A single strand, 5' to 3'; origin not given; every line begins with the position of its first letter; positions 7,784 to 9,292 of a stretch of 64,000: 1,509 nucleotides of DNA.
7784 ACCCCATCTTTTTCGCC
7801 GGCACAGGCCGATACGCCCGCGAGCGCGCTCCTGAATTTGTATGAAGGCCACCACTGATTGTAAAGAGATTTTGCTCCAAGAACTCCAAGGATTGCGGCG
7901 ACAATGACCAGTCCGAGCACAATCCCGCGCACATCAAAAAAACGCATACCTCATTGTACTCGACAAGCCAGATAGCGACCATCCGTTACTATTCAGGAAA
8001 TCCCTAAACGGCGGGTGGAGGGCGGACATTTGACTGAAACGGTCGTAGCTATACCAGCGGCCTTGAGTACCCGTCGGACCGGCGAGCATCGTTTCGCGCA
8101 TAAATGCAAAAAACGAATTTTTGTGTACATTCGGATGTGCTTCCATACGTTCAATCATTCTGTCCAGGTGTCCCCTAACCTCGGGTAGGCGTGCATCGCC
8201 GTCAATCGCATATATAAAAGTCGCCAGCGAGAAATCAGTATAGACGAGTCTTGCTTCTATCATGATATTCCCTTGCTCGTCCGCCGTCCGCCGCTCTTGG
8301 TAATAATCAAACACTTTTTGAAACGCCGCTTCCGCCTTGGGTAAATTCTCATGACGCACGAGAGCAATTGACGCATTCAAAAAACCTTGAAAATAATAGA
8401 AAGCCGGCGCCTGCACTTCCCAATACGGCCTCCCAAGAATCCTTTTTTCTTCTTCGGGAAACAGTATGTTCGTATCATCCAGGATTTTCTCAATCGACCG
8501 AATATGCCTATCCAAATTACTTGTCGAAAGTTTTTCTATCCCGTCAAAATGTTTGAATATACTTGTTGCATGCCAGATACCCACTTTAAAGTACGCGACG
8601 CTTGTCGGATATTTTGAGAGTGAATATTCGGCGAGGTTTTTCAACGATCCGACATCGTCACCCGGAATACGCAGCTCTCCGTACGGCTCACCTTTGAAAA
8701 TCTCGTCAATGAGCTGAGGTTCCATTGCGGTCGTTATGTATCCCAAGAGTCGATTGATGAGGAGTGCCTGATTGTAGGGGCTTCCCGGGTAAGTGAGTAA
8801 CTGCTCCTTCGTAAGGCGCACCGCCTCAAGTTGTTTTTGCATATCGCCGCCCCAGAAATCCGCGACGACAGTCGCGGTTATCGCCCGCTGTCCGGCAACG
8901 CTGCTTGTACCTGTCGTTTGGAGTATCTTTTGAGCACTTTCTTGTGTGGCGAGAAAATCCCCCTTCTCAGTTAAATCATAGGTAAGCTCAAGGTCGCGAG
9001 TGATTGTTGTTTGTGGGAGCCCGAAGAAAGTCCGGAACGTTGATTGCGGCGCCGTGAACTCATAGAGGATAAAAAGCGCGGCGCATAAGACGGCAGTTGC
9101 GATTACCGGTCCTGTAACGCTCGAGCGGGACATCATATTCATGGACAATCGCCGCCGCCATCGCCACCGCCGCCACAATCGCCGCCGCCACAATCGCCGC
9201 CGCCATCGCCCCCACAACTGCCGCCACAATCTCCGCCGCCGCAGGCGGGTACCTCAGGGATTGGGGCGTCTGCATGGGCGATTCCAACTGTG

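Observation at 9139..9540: Membrane protein with (GGGDC)n Cys/Gly/Asp repeat tail encoded by a 15-nt DNA tandem repeat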

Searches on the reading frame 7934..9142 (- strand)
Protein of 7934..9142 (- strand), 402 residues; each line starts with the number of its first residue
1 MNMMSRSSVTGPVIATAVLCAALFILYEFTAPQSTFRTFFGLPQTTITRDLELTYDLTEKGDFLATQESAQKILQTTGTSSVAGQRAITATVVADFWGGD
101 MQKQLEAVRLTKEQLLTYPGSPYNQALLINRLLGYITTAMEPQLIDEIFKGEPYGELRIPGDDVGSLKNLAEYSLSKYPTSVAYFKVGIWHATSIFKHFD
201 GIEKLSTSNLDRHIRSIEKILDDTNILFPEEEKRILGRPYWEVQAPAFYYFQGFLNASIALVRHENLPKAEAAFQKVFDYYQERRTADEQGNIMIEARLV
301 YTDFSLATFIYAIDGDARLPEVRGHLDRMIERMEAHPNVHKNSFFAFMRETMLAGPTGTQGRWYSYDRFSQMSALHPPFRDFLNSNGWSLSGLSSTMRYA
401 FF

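Call 7: search_protein_families(library=pfam, proteins=[window:7934-9142:-], max_evalue=0.01)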
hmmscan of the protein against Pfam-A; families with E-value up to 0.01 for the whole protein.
window:7934-9142:- (402 aa): 1 family
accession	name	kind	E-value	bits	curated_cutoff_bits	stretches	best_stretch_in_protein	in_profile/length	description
PF14497.11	GST_C_3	-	0.0089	16.7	21.6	0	262-340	26-98/104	Glutathione S-transferase, C-terminal domain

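Call 8: search_protein_families(library=ncbifam, proteins=[window:7934-9142:-], max_evalue=0.01)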
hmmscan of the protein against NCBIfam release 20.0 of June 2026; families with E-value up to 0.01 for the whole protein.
window:7934-9142:- (402 aa): 0 families

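Call 10: find_encoding_contigs(protein=window:7934-9142:-, flank=6000)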
Protein window:7934-9142:- (402 aa): 2 contigs read that carry it; 2 places shown.
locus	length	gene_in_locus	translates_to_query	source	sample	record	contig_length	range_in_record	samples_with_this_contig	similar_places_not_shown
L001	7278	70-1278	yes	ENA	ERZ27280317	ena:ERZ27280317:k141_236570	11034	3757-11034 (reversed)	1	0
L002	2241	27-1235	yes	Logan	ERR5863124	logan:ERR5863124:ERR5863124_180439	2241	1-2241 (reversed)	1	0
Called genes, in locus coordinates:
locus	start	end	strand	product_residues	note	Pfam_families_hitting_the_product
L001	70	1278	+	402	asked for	-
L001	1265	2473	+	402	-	-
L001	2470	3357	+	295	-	-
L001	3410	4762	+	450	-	PF27533:CapK_C (weak)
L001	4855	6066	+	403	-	PF00501:AMP-binding (weak), PF27533:CapK_C (weak)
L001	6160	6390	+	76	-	-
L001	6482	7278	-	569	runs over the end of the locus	PF01011:PQQ (faint), PF13570:Beta-prop_ACSF4, PF13360:PQQ_2, PF23414:Beta-prop_EML_2 (faint), PF13360:PQQ_2, PF13570:Beta-prop_ACSF4, PF13360:PQQ_2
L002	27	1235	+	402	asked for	-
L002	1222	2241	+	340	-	?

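Call 55: find_homologous_proteins(query=window:7934-9142:-, max_evalue=0.001)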
Query window:7934-9142:- (402 aa): 7 proteins with E <= 0.001 among 3643 candidates.
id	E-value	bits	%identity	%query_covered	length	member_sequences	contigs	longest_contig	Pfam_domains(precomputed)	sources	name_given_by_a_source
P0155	2.8e-270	914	100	100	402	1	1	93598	-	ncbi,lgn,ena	-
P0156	2.4e-224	763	85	98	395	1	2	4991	-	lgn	-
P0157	2.0e-128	447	59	85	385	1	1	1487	-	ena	-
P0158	1.7e-122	428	55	93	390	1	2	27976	-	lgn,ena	-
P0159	7.4e-118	412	55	85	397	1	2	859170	-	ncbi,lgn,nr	ncbi:MAG: hypothetical protein HYS26_01385 [Candidatus Kaiserbacteria bacterium]|nr:MAG: hypothetica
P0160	2.5e-88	315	44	85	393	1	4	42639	-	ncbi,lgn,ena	-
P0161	5.0e-85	304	45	82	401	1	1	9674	-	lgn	-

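Call 58: search_protein_families(library=pfam, proteins=[window:7934-9142:-], max_evalue=1)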
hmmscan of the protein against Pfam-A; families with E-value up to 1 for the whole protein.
window:7934-9142:- (402 aa): 2 families
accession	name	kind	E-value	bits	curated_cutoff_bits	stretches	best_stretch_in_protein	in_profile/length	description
PF14497.11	GST_C_3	-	0.0089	16.7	21.6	1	262-340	26-98/104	Glutathione S-transferase, C-terminal domain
PF22041.1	GST_C_7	-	0.11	12.9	27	1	262-313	59-108/140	Glutathione S-transferase, C-terminal domain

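Call 63: predict_structure(alignment_id=A5)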
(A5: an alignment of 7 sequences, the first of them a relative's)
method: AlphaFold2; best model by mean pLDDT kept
length: 402 residues; sequences in the alignment: 7
mean_pLDDT: 85.0   pTM: 0.82
mean pLDDT of the five models: 85.0, 83.6, 83.5, 83.3, 82.6
residues with pLDDT >= 90: 215; 70-90: 130; 50-70: 26; < 50: 31
segments of 3 or more residues with pLDDT < 50: 1-8, 32-44, 393-402
pLDDT, mean of each block of 10 residues (from residue 1): 40 66 63 46 62 87 90 89 88 85 92 88 92 85 91 93 92 96 96 96 95 98 94 83 91 98 97 96 83 88 96 97 97 86 80 87 90 95 84 38 27
secondary structure, 60 per line:
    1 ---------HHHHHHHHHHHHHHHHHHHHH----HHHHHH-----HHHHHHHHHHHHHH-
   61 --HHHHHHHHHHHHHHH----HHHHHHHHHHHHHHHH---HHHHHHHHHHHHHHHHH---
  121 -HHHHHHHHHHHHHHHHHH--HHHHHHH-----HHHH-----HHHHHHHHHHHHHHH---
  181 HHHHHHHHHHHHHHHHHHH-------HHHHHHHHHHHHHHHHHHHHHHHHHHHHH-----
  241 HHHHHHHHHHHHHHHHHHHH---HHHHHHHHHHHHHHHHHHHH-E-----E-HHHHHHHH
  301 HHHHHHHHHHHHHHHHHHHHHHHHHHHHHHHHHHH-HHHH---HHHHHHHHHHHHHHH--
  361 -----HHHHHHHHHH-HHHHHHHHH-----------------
elements in order: H10-30 H35-40 H46-59 H63-77 H82-97 H101-117 H122-139 H142-148 H154-157 H163-177 H181-199 H207-235 H241-260 H264-283 H293-335 H337-340 H344-358 H366-375 H377-385

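Call 66: fold_search(model_id=the predicted structure, library=pdb)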
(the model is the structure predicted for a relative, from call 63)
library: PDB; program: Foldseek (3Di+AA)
matches with E <= 10: 1030; with E <= 0.001: 0
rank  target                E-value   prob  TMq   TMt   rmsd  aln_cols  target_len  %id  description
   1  4a1s_A                1.2e-02  1.00  0.36  0.40  11.2       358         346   14  Crystallographic structure of the Pins:Insc complex (released 2012-03-28)
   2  4a1s_B                1.7e-02  0.99  0.30  0.35  13.7       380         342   12  Crystallographic structure of the Pins:Insc complex (released 2012-03-28)
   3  8c6j_S                1.7e-02  0.89  0.20  0.14  31.4       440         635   10  Human spliceosomal PM5 C* complex (released 2023-07-12)
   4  4zlh_B                1.9e-02  0.99  0.26  0.30  19.0       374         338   11  Structure of the LapB cytoplasmic domain at 2 angstroms (released 2015-11-11)
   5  7y4i_B                1.9e-02  0.90  0.21  0.12  27.8       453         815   10  Crystal structure of SPINDLY in complex with GDP (released 2022-12-07)
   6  8v24_A                2.1e-02  1.00  0.26  0.31  16.0       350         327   10  LapB cytoplasmic domain in complex with LpxC (released 2024-04-24)
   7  8fy3_B                2.1e-02  0.98  0.28  0.23  14.9       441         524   10  Structure of NOT1:NOT10:NOT11 module of the human CCR4-NOT complex (released 2023-07-26)
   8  3sf4_A                2.2e-02  0.98  0.29  0.31  14.8       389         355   12  Crystal structure of the complex between the conserved cell polarity proteins Inscuteable and LGN (released 2011-11-23)
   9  2xpi_D                2.3e-02  0.99  0.28  0.24  12.6       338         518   10  Crystal structure of APC/C hetero-tetramer Cut9-Hcn1 (released 2011-03-30)
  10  4zlh_A                2.3e-02  0.99  0.26  0.31  17.9       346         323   10  Structure of the LapB cytoplasmic domain at 2 angstroms (released 2015-11-11)
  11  9up5_A                2.6e-02  0.99  0.25  0.29  17.4       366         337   11  Crystal structure of LapB from Klebsiella pneumoniae (released 2026-03-04)
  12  7dhg_C                2.7e-02  1.00  0.36  0.33   9.9       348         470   11  Crystal structure of SARS-CoV-2 Orf9b complex with human TOM70 (released 2021-05-12)
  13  3sf4_C                3.0e-02  0.98  0.29  0.33  14.2       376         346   11  Crystal structure of the complex between the conserved cell polarity proteins Inscuteable and LGN (released 2011-11-23)
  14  5a7d_H                3.2e-02  0.97  0.29  0.33  14.0       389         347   12  Tetrameric assembly of LGN with Inscuteable (released 2016-08-03)
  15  5tqb_B                3.4e-02  0.99  0.30  0.35  18.0       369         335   10  Crystal structure of assembly chaperone of ribosomal protein L4 (Acl4) in complex with ribosomal protein L4 (RpL4) (released 2017-02-15)
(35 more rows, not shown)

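Call 71: find_encoding_contigs(protein=P0159, flank=10000, max_places=2)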
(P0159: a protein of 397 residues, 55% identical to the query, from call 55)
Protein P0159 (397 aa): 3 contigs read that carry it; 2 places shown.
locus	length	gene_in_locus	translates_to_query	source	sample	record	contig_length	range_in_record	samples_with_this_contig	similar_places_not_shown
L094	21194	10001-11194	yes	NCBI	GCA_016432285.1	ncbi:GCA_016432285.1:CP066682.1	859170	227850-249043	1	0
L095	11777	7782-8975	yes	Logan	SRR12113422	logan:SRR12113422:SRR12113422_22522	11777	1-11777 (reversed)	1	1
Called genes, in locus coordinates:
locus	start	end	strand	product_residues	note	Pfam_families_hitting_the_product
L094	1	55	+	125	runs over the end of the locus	PF09997:DUF2238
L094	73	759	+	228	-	PF18306:LDcluster4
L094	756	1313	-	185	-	-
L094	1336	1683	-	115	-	PF00453:Ribosomal_L20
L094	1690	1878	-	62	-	PF01632:Ribosomal_L35p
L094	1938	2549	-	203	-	PF05198:IF3_N, PF00707:IF3_C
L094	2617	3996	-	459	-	PF02557:VanY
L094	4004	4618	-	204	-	PF00565:SNase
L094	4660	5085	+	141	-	PF00583:Acetyltransf_1, PF13673:Acetyltransf_10, PF24553:Rv0428c_C (faint), PF13508:Acetyltransf_7, PF14542:Acetyltransf_CG (weak), PF08445:FR47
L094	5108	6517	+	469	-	PF14821:Thr_synth_N, PF00291:PALP, PF24857:THR4_C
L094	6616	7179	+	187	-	PF00717:Peptidase_S24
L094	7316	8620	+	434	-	PF00817:IMS, PF11799:IMS_C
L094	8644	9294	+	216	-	PF13739:PdaC, PF11738:DUF3298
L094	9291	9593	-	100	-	PF12840:HTH_20, PF01022:HTH_5, PF12802:MarR_2, PF09339:HTH_IclR (faint), PF01978:TrmB (weak)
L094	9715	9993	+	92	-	-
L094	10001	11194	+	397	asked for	-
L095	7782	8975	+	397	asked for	-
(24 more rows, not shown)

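Call 80: find_related_loci(query=A5, collection=metagenome_contigs, flank=4000)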
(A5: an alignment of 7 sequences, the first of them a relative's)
Query A5 (402 aa) in metagenome_contigs; peptide patterns used: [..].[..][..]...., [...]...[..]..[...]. (x = any residue, [..] = any of these).
171 stretches matched a pattern, but none encodes a relative of the query by tblastn (E <= 1e-3).

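Call 81: find_encoding_contigs(protein=P0158, flank=10000, max_places=1)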
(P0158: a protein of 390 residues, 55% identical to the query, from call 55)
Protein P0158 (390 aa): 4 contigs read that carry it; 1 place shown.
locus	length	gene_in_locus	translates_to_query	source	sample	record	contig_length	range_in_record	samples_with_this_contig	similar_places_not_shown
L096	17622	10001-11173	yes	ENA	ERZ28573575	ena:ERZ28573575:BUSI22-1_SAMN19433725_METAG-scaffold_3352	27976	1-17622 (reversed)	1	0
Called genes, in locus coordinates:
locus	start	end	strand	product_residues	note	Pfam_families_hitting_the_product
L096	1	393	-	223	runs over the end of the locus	-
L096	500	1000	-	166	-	-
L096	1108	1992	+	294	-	PF06481:COX_ARM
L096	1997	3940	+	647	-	PF00115:COX1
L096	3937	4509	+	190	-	PF00510:COX3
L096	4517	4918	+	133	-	PF03626:COX4_pro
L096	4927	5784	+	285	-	PF01040:UbiA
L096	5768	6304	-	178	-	-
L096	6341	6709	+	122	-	-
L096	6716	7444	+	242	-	PF01182:Glucosamine_iso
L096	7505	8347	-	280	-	PF02585:PIG-L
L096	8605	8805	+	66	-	-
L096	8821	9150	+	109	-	-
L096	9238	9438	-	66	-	PF00313:CSD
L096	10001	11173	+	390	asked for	-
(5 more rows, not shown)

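Call 82: find_encoding_contigs(protein=P0160, flank=10000, max_places=1)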
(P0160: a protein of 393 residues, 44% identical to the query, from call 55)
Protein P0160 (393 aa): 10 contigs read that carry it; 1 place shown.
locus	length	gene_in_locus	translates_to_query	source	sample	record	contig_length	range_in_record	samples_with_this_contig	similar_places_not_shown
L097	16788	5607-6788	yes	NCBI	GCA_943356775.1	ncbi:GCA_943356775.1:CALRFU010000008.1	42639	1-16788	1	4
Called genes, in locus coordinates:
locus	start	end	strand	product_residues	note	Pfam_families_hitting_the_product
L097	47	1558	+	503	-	PF00665:rve, PF13683:rve_3, PF00338:Ribosomal_S10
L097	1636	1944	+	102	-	-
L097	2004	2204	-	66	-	-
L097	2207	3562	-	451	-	-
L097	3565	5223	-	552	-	PF01011:PQQ (faint), PF13360:PQQ_2, PF13570:Beta-prop_ACSF4, PF23414:Beta-prop_EML_2 (faint), PF13570:Beta-prop_ACSF4, PF13360:PQQ_2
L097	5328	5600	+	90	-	-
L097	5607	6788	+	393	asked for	-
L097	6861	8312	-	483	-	-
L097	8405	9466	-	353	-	-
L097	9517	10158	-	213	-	-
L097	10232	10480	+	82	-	-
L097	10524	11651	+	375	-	-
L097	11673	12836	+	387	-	PF01569:PAP2, PF22778:VCPO_2nd (weak)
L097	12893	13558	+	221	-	-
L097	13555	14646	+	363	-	-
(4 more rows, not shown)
